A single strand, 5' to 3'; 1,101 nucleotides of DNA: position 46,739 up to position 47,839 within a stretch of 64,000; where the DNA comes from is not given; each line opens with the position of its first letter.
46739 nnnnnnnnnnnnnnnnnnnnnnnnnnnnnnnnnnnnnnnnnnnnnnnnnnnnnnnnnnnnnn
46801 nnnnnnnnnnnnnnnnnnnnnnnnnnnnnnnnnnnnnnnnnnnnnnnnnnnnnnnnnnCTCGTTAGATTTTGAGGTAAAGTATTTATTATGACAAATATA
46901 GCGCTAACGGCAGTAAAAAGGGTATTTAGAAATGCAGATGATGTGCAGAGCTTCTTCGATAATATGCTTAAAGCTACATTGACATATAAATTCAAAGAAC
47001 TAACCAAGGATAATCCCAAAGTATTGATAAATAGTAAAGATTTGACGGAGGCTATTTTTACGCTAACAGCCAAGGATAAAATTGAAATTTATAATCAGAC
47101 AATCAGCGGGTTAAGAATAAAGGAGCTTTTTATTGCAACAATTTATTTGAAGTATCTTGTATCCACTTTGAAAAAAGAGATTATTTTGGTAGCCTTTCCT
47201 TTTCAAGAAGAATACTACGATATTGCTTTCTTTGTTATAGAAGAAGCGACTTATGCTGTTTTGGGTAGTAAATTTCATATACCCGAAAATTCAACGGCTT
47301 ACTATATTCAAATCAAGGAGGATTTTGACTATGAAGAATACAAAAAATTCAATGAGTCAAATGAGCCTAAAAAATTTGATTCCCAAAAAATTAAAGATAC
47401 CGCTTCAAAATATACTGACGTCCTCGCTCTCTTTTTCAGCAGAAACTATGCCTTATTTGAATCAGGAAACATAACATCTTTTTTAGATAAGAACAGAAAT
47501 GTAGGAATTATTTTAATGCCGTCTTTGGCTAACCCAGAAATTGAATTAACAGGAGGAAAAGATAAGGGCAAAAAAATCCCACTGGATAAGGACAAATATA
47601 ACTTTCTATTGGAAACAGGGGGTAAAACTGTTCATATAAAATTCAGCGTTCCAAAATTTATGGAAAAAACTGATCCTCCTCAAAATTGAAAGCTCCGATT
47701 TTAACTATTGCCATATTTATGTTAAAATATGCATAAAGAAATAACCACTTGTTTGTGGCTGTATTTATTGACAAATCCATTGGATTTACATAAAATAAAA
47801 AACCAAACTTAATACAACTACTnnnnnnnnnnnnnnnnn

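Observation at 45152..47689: Four-gene cluster of unknowns (two-TM mini-protein, 220-aa, zinc-ribbon 4-TM protein, 266-aa) with minimal intergenic gaps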

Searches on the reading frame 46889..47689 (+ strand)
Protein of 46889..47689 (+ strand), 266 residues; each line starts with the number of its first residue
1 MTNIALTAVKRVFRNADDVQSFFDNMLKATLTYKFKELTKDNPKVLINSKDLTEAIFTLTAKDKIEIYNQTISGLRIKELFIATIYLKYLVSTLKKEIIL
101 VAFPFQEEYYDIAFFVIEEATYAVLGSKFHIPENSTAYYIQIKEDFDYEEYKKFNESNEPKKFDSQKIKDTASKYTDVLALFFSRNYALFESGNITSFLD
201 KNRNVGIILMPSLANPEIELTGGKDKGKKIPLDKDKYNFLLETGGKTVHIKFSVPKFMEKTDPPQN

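Call 4: search_protein_families(library=pfam, proteins=[window:46889-47689:+], max_evalue=0.1)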
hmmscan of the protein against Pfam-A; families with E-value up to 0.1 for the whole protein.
window:46889-47689:+ (266 aa): 1 family
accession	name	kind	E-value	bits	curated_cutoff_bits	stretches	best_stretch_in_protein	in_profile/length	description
PF05508.16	Ran-binding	-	0.051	13.1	25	1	103-186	218-282/304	RanGTP-binding protein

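Call 5: search_protein_families(library=padloc, proteins=[window:46889-47689:+], max_evalue=0.1)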
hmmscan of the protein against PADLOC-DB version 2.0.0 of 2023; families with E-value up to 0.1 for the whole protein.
window:46889-47689:+ (266 aa): 0 families

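Call 6: search_protein_families(library=phrogs, proteins=[window:46889-47689:+], max_evalue=0.1)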
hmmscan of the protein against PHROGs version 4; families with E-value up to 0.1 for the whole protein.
window:46889-47689:+ (266 aa): 0 families

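Call 7: search_protein_families(library=ncbifam, proteins=[window:46889-47689:+], max_evalue=0.1)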
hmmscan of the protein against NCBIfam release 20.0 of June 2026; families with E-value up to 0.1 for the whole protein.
window:46889-47689:+ (266 aa): 0 families

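Call 10: find_encoding_contigs(protein=window:46889-47689:+, flank=10000, max_places=10)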
Protein window:46889-47689:+ (266 aa): 3 contigs read that carry it; 2 places shown.
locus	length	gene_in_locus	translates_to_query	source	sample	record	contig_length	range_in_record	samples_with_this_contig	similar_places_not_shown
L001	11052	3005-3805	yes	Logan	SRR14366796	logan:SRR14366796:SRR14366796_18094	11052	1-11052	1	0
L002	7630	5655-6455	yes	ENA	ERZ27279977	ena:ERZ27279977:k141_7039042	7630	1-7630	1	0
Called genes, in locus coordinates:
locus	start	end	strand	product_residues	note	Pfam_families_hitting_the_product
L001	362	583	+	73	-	PF13560:HTH_31, PF01381:HTH_3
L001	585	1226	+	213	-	PF13643:DUF4145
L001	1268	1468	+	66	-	-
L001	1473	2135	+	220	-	-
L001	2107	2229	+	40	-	-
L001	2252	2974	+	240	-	PF06570:DUF1129 (weak), PF10754:DUF2569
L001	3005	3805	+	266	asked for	-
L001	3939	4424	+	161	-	PF13274:SocA_Panacea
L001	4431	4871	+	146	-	-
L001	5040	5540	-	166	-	-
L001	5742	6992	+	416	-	-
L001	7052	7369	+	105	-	PF12647:RNHCP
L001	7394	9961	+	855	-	PF00690:Cation_ATPase_N, PF00122:E1-E2_ATPase, PF00702:Hydrolase, PF13246:Cation_ATPase, PF00689:Cation_ATPase_C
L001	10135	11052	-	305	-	?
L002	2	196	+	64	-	?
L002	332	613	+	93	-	PF14908:HU-CCDC81_euk_1 (weak), PF18291:HU-HIG, PF00216:Bac_DNA_binding, PF18175:HU-CCDC81_bac_2 (weak)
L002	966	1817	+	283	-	PF02498:Bro-N (weak)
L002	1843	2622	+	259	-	PF00175:NAD_binding_1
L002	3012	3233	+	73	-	PF13560:HTH_31, PF01381:HTH_3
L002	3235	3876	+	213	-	PF13643:DUF4145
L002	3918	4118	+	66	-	-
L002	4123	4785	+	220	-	-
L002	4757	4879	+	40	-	-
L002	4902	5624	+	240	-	PF06570:DUF1129 (weak), PF10754:DUF2569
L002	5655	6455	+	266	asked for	-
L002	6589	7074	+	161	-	PF13274:SocA_Panacea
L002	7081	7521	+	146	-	-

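Call 12: find_homologous_proteins(query=window:46889-47689:+, max_evalue=0.001)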
Query window:46889-47689:+ (266 aa): 13 proteins with E <= 0.001 among 922 candidates.
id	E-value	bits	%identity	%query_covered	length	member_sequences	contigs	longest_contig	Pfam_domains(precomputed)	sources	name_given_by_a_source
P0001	1.4e-167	573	100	100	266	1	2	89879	-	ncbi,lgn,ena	-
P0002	1.5e-126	439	77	98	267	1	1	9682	-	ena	-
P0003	1.3e-122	426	74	98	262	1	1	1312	-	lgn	-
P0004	1.6e-122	426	76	98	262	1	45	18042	-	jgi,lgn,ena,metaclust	metaclust:\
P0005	2.7e-115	402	71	98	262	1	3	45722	-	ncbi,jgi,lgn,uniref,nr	ncbi:hypothetical protein [Desulfobacter postgatei]|jgi:hypothetical protein|uniref:hypothetical pro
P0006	1.7e-83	298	56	98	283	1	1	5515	-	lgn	-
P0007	3.9e-83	297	55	98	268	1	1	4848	-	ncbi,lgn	-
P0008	1.9e-81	291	55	98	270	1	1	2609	-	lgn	-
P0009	4.9e-81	290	56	98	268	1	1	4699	-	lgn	-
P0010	1.2e-80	289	55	97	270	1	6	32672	-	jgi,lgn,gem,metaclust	metaclust:\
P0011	9.2e-79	282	54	98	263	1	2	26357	-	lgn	-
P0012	6.5e-51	191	44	90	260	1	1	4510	-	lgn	-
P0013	1.0e-50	190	43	90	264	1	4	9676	-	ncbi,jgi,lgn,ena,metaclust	metaclust:\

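Call 13: find_encoding_contigs(protein=P0005, flank=8000, max_places=3)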
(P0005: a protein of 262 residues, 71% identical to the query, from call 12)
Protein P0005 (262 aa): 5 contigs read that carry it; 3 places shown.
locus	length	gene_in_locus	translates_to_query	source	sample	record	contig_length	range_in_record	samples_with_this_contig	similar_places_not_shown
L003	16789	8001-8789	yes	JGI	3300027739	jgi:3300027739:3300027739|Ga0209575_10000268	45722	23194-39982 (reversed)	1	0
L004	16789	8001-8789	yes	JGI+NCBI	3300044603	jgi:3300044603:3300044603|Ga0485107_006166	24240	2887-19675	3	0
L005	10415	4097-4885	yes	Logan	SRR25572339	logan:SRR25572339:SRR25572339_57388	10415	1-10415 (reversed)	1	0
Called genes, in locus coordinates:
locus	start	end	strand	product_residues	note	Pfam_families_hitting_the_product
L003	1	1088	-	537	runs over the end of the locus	PF00239:Resolvase, PF07508:Recombinase, PF13408:Zn_ribbon_recom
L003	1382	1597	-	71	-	-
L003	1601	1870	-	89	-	-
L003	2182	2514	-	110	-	-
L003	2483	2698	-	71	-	-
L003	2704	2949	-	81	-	PF18903:DUF5659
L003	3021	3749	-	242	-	-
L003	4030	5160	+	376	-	-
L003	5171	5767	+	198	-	-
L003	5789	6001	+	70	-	-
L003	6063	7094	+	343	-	PF00565:SNase, PF05901:Excalibur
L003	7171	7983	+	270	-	-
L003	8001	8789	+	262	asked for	-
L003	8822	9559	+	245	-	PF14355:Abi_C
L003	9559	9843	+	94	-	-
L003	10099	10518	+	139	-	PF00293:NUDIX (weak)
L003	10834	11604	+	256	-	PF02129:Peptidase_S15, PF12146:Hydrolase_4, PF20408:Abhydrolase_11 (faint), PF00561:Abhydrolase_1, PF12697:Abhydrolase_6 (weak), PF01738:DLH (faint), PF00326:Peptidase_S9, PF10142:PhoPQ_related (weak), +1 more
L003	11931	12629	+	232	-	PF00188:CAP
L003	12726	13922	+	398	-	-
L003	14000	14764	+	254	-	PF04402:SIMPL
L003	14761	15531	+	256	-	PF01510:Amidase_2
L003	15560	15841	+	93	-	-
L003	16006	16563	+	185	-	-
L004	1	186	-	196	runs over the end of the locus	-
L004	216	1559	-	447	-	-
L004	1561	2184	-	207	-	PF01807:Zn_ribbon_DnaG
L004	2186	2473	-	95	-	-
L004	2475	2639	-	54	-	-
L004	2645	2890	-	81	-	PF18903:DUF5659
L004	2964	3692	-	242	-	-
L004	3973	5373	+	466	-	PF06271:RDD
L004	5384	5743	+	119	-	PF13240:Zn_Ribbon_1 (weak)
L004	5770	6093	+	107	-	-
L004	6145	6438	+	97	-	-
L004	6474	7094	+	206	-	-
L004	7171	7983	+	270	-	-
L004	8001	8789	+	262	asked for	-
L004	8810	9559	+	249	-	PF14355:Abi_C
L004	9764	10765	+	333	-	PF00565:SNase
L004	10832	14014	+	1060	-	PF13086:AAA_11, PF13245:AAA_19, PF13604:AAA_30 (faint), PF01443:Viral_helicase1 (faint), PF13538:UvrD_C_2 (faint), PF13087:AAA_12, PF13091:PLDc_2, PF01396:Zn_ribbon_Top1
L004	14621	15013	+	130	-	-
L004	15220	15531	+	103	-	-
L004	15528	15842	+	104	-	PF20619:DUF6804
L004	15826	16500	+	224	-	PF13240:Zn_Ribbon_1 (weak)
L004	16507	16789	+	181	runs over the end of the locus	PF13240:Zn_Ribbon_1 (faint)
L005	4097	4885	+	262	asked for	-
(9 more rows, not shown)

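Call 14: find_encoding_contigs(protein=P0004, flank=8000, max_places=4)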
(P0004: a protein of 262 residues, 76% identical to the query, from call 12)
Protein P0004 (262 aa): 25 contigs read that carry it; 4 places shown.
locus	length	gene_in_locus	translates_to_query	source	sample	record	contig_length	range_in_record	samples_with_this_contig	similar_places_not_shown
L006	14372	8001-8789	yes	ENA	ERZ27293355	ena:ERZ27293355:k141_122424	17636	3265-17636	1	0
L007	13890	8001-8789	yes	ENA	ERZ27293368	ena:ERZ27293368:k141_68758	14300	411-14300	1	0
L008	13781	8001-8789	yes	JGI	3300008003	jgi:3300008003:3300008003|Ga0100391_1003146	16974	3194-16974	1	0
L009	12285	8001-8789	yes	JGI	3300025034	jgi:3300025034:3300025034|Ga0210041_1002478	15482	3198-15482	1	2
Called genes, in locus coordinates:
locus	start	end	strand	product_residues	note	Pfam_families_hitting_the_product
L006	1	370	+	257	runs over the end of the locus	PF13730:HTH_36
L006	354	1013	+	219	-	PF01695:IstB_IS21 (weak)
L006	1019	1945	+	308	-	PF02899:Phage_int_SAM_1 (weak), PF00589:Phage_integrase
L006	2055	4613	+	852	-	PF13588:HSDR_N_2, PF00270:DEAD, PF04851:ResIII, PF18766:SWI2_SNF2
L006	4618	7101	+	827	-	PF02384:N6_Mtase, PF01170:UPF0020, PF13847:Methyltransf_31 (weak), PF20473:MmeI_Mtase, PF07669:Eco57I, PF01420:Methylase_S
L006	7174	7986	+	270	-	-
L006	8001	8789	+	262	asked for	-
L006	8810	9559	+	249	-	PF14355:Abi_C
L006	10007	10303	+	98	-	-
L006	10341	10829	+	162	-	-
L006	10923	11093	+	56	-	-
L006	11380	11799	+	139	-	-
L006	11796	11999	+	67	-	-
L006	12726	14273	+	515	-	PF12161:HsdM_N, PF02384:N6_Mtase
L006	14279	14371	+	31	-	?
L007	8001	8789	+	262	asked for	-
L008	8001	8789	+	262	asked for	-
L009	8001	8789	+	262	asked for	-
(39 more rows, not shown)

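Call 15: find_encoding_contigs(protein=P0010, flank=8000, max_places=3)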
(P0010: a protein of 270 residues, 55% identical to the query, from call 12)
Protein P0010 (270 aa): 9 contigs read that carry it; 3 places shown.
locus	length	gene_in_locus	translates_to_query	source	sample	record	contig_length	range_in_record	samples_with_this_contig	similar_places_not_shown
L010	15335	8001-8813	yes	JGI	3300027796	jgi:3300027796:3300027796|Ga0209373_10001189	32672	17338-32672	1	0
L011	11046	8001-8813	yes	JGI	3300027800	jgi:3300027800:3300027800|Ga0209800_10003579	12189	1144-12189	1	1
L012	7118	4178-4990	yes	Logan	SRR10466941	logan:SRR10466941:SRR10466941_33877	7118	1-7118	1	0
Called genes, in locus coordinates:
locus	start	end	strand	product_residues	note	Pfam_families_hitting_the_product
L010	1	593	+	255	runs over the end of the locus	PF00318:Ribosomal_S2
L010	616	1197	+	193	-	PF00889:EF_TS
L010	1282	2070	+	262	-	PF04468:PSP1, PF28472:PSP1_3rd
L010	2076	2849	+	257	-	PF00515:TPR_1 (weak), PF07719:TPR_2 (weak), PF13181:TPR_8 (weak)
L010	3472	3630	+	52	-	PF00471:Ribosomal_L33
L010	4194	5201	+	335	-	-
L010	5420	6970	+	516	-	-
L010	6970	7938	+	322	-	-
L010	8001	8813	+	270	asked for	-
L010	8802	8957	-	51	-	-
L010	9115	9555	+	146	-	-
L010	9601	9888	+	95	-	-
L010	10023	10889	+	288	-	-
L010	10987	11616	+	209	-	PF04607:RelA_SpoT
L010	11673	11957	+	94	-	PF02325:CCB3_YggT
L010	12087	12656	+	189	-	-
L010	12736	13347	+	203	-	PF00535:Glycos_transf_2, PF10111:Glyco_tranf_2_2 (weak), PF13641:Glyco_tranf_2_3 (weak)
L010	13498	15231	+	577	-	PF00664:ABC_membrane, PF02463:SMC_N (faint), PF00005:ABC_tran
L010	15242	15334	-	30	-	?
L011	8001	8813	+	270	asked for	-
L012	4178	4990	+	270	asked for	-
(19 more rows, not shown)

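Call 29: search_protein_families(library=pfam, proteins=[L004:7171-7983:+, L004:8810-9559:+, L010:6970-7938:+, L010:5420-6970:+, L010:4194-5201:+, L010:9115-9555:+, L010:10023-10889:+, L004:6474-7094:+, L003:4030-5160:+, L003:5171-5767:+], max_evalue=0.01)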
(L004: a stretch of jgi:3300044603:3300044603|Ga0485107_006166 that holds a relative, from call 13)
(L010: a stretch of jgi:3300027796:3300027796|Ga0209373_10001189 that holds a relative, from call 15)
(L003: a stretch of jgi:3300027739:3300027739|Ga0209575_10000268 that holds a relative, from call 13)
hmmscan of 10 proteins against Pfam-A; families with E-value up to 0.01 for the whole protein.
L004:7171-7983:+ (270 aa): 0 families

L004:8810-9559:+ (249 aa): 1 family
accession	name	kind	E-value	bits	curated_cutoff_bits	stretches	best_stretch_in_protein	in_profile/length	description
PF14355.11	Abi_C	-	8.9e-09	35.8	24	1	175-243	2-81/83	Abortive infection C-terminus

L010:6970-7938:+ (322 aa): 0 families

L010:5420-6970:+ (516 aa): 0 families

L010:4194-5201:+ (335 aa): 0 families

L010:9115-9555:+ (146 aa): 0 families

L010:10023-10889:+ (288 aa): 1 family
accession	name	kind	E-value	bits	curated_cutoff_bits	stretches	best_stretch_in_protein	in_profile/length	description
PF12804.13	NTP_transf_3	-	0.00075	20.2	27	1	46-116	49-115/160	MobA-like NTP transferase domain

L004:6474-7094:+ (206 aa): 1 family
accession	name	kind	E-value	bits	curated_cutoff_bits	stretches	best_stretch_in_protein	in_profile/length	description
PF15050.11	SCIMP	-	0.0036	18.2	27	1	8-113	6-109/132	SCIMP protein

L003:4030-5160:+ (376 aa): 0 families

L003:5171-5767:+ (198 aa): 0 families

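Call 38: predict_structure(alignment_id=A2)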
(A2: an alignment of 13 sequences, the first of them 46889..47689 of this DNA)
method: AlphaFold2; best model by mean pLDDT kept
length: 266 residues; sequences in the alignment: 13
mean_pLDDT: 74.1   pTM: 0.78
mean pLDDT of the five models: 74.1, 67.8, 65.2, 64.2, 59.6
residues with pLDDT >= 90: 31; 70-90: 143; 50-70: 76; < 50: 16
segments of 3 or more residues with pLDDT < 50: 1-3, 258-266
pLDDT, mean of each block of 10 residues (from residue 1): 53 90 89 70 53 79 87 89 91 88 72 88 73 84 67 53 67 77 68 66 82 68 71 81 80 64 36
secondary structure, 60 per line:
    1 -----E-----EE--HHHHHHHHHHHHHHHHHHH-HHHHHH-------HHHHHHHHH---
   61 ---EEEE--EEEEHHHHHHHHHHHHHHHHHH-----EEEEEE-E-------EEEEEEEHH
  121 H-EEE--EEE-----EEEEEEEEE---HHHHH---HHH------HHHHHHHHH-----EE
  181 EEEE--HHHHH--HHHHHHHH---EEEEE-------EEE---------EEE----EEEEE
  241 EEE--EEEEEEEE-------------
elements in order: H16-34 H36-41 H49-57 E64-67 E70-73 H74-91 E97-102 E112-118 E123-125 E128-130 E136-144 H148-152 H165-173 E179-184 H187-191 H194-201 E205-209 E217-219 E229-231 E236-243 E246-253
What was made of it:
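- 46889..47689 (+): g4: stand-alone putative PD-(D/E)xK-fold nuclease (E79, D111, Q141-x-K143), a rare undescribed family. AF2 topology (call 38).
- On PD-(D/E)xK nuclease superfamily (g4): They map to helix 74-91, the start of strand 112-118, and strand 136-144 (call 38).
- In the AF2 model they lie on helix 74-91, at the start of strand 112-118, and on strand 136-144, within an alpha-beta-beta-beta-alpha-beta core (call 38).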

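Call 42: find_encoding_contigs(protein=P0013, flank=6000, max_places=3)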
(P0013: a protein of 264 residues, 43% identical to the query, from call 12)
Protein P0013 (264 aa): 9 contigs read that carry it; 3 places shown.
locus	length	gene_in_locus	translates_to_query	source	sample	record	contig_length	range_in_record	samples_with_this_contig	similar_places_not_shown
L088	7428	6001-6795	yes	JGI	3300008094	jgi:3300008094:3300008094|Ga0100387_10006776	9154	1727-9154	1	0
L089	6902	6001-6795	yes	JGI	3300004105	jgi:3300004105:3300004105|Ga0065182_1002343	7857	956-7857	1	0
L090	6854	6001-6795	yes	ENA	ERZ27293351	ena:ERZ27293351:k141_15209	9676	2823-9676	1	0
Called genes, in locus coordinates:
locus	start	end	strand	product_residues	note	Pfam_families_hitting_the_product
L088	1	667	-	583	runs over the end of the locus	PF14716:HHH_8, PF14520:HHH_5, PF14791:DNA_pol_B_thumb, PF02811:PHP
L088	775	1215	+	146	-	-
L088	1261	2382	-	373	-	PF13439:Glyco_transf_4, PF00534:Glycos_transf_1, PF13692:Glyco_trans_1_4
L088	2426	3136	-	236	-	-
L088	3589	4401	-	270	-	PF02899:Phage_int_SAM_1 (weak), PF13495:Phage_int_SAM_4, PF00589:Phage_integrase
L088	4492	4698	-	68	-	-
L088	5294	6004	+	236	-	-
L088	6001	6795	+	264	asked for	-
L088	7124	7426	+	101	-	?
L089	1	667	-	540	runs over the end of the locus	?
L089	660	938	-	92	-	-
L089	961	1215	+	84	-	-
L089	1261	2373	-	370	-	PF13439:Glyco_transf_4, PF00534:Glycos_transf_1, PF13692:Glyco_trans_1_4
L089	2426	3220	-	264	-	-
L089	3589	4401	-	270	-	PF02899:Phage_int_SAM_1 (weak), PF13495:Phage_int_SAM_4, PF00589:Phage_integrase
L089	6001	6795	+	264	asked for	-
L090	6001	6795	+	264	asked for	-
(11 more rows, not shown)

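Call 43: find_encoding_contigs(protein=P0011, flank=6000, max_places=2)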
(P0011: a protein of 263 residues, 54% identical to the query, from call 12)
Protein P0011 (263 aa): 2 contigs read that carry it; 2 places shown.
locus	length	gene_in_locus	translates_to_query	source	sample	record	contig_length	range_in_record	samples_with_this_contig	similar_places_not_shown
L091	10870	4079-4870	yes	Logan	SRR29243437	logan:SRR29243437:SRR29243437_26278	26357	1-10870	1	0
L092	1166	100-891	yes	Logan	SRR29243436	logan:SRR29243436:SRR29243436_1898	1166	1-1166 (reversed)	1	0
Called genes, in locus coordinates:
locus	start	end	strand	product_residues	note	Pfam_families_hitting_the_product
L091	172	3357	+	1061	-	PF13086:AAA_11, PF13245:AAA_19, PF13604:AAA_30 (weak), PF13538:UvrD_C_2 (faint), PF13087:AAA_12, PF13091:PLDc_2 (weak), PF01396:Zn_ribbon_Top1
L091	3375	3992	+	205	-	-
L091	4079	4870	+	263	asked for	-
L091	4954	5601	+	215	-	PF18734:HEPN_AbiU2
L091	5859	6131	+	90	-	-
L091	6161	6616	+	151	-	-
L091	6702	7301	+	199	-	-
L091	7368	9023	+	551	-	-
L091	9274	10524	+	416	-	PF00587:tRNA-synt_2b, PF03129:HGTP_anticodon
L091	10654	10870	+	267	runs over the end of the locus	PF00072:Response_reg, PF23198:PDE8A_N (faint), PF00072:Response_reg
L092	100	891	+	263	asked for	-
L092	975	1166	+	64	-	?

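Call 47: search_solved_structures(query=A2, max_evalue=10)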
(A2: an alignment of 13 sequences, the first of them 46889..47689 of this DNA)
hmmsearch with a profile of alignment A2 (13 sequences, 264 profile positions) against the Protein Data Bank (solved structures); distinct sequences matched with E-value up to 10: 0.

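Call 64: fold_search(model_id=the predicted structure, library=pdb)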
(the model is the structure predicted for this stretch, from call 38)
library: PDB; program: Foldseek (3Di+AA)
matches with E <= 10: 319; with E <= 0.001: 0
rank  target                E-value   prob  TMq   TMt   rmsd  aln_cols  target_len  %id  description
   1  3c0u_A                2.7e-02  0.51  0.24  0.31  11.9       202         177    8  Crystal structure of E.coli yaeQ protein (released 2008-01-29)
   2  8z4i_A                3.9e-02  0.54  0.29  0.22  11.6       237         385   11  crystal structure of Cdn1 in complex with cA3 (released 2026-02-04)
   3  2i5b_B                8.0e-02  0.21  0.15  0.15   9.1       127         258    8  The crystal structure of an ADP complex of Bacillus subtilis pyridoxal kinase provides evidence for the parralel emerg (released 2006-09-19)
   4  3c0u_B                9.5e-02  0.33  0.24  0.32  11.7       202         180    8  Crystal structure of E.coli yaeQ protein (released 2008-01-29)
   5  5g3o_E                1.1e-01  0.15  0.23  0.22  16.8       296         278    8  Bacillus cereus formamidase (BceAmiF) inhibited with urea. (released 2017-04-12)
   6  2i5b_A                1.4e-01  0.16  0.15  0.15   9.5       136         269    7  The crystal structure of an ADP complex of Bacillus subtilis pyridoxal kinase provides evidence for the parralel emerg (released 2006-09-19)
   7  2g3w_B                1.5e-01  0.23  0.21  0.29  13.5       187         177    8  The Crystal Structure of YaeQ Protein from Xanthomonas axonopodis pv. citri (released 2007-02-27)
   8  2g3w_A                1.5e-01  0.20  0.21  0.28  13.0       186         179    9  The Crystal Structure of YaeQ Protein from Xanthomonas axonopodis pv. citri (released 2007-02-27)
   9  2i5b_D                1.6e-01  0.15  0.15  0.15   9.5       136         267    7  The crystal structure of an ADP complex of Bacillus subtilis pyridoxal kinase provides evidence for the parralel emerg (released 2006-09-19)
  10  2i5b_C                1.7e-01  0.15  0.14  0.14   9.6       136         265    7  The crystal structure of an ADP complex of Bacillus subtilis pyridoxal kinase provides evidence for the parralel emerg (released 2006-09-19)
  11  1u04                  1.7e-01  0.07  0.18  0.08  18.7       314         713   11  Crystal structure of full length Argonaute from Pyrococcus furiosus (released 2004-08-17)
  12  9wpo_D                2.3e-01  0.08  0.21  0.21  16.0       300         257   12  Crystal structure of the nitrilase superfamily protein CJ1056C from Campylobacter jejuni in space group P21 (released 2025-10-08)
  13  5g3o_D                2.6e-01  0.10  0.23  0.22  16.2       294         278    8  Bacillus cereus formamidase (BceAmiF) inhibited with urea. (released 2017-04-12)
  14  9u49_A                3.0e-01  0.10  0.22  0.16  13.8       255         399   10  crystal structure of Cdn1 in complex with cA4 (released 2026-02-04)
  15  5g3o_F                3.0e-01  0.09  0.23  0.22  16.3       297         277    9  Bacillus cereus formamidase (BceAmiF) inhibited with urea. (released 2017-04-12)
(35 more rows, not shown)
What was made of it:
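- On PD-(D/E)xK nuclease superfamily (g4): The best Foldseek E is 0.027, for YaeQ, Cdn1 and Can2 (call 64).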

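Call 70: find_related_loci(query=A2, collection=viral_contigs, flank=8000)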
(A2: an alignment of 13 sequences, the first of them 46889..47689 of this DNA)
Query A2 (266 aa) in viral_contigs; peptide patterns used: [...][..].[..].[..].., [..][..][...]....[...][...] (x = any residue, [..] = any of these).
177 stretches matched a pattern, but none encodes a relative of the query by tblastn (E <= 1e-3).
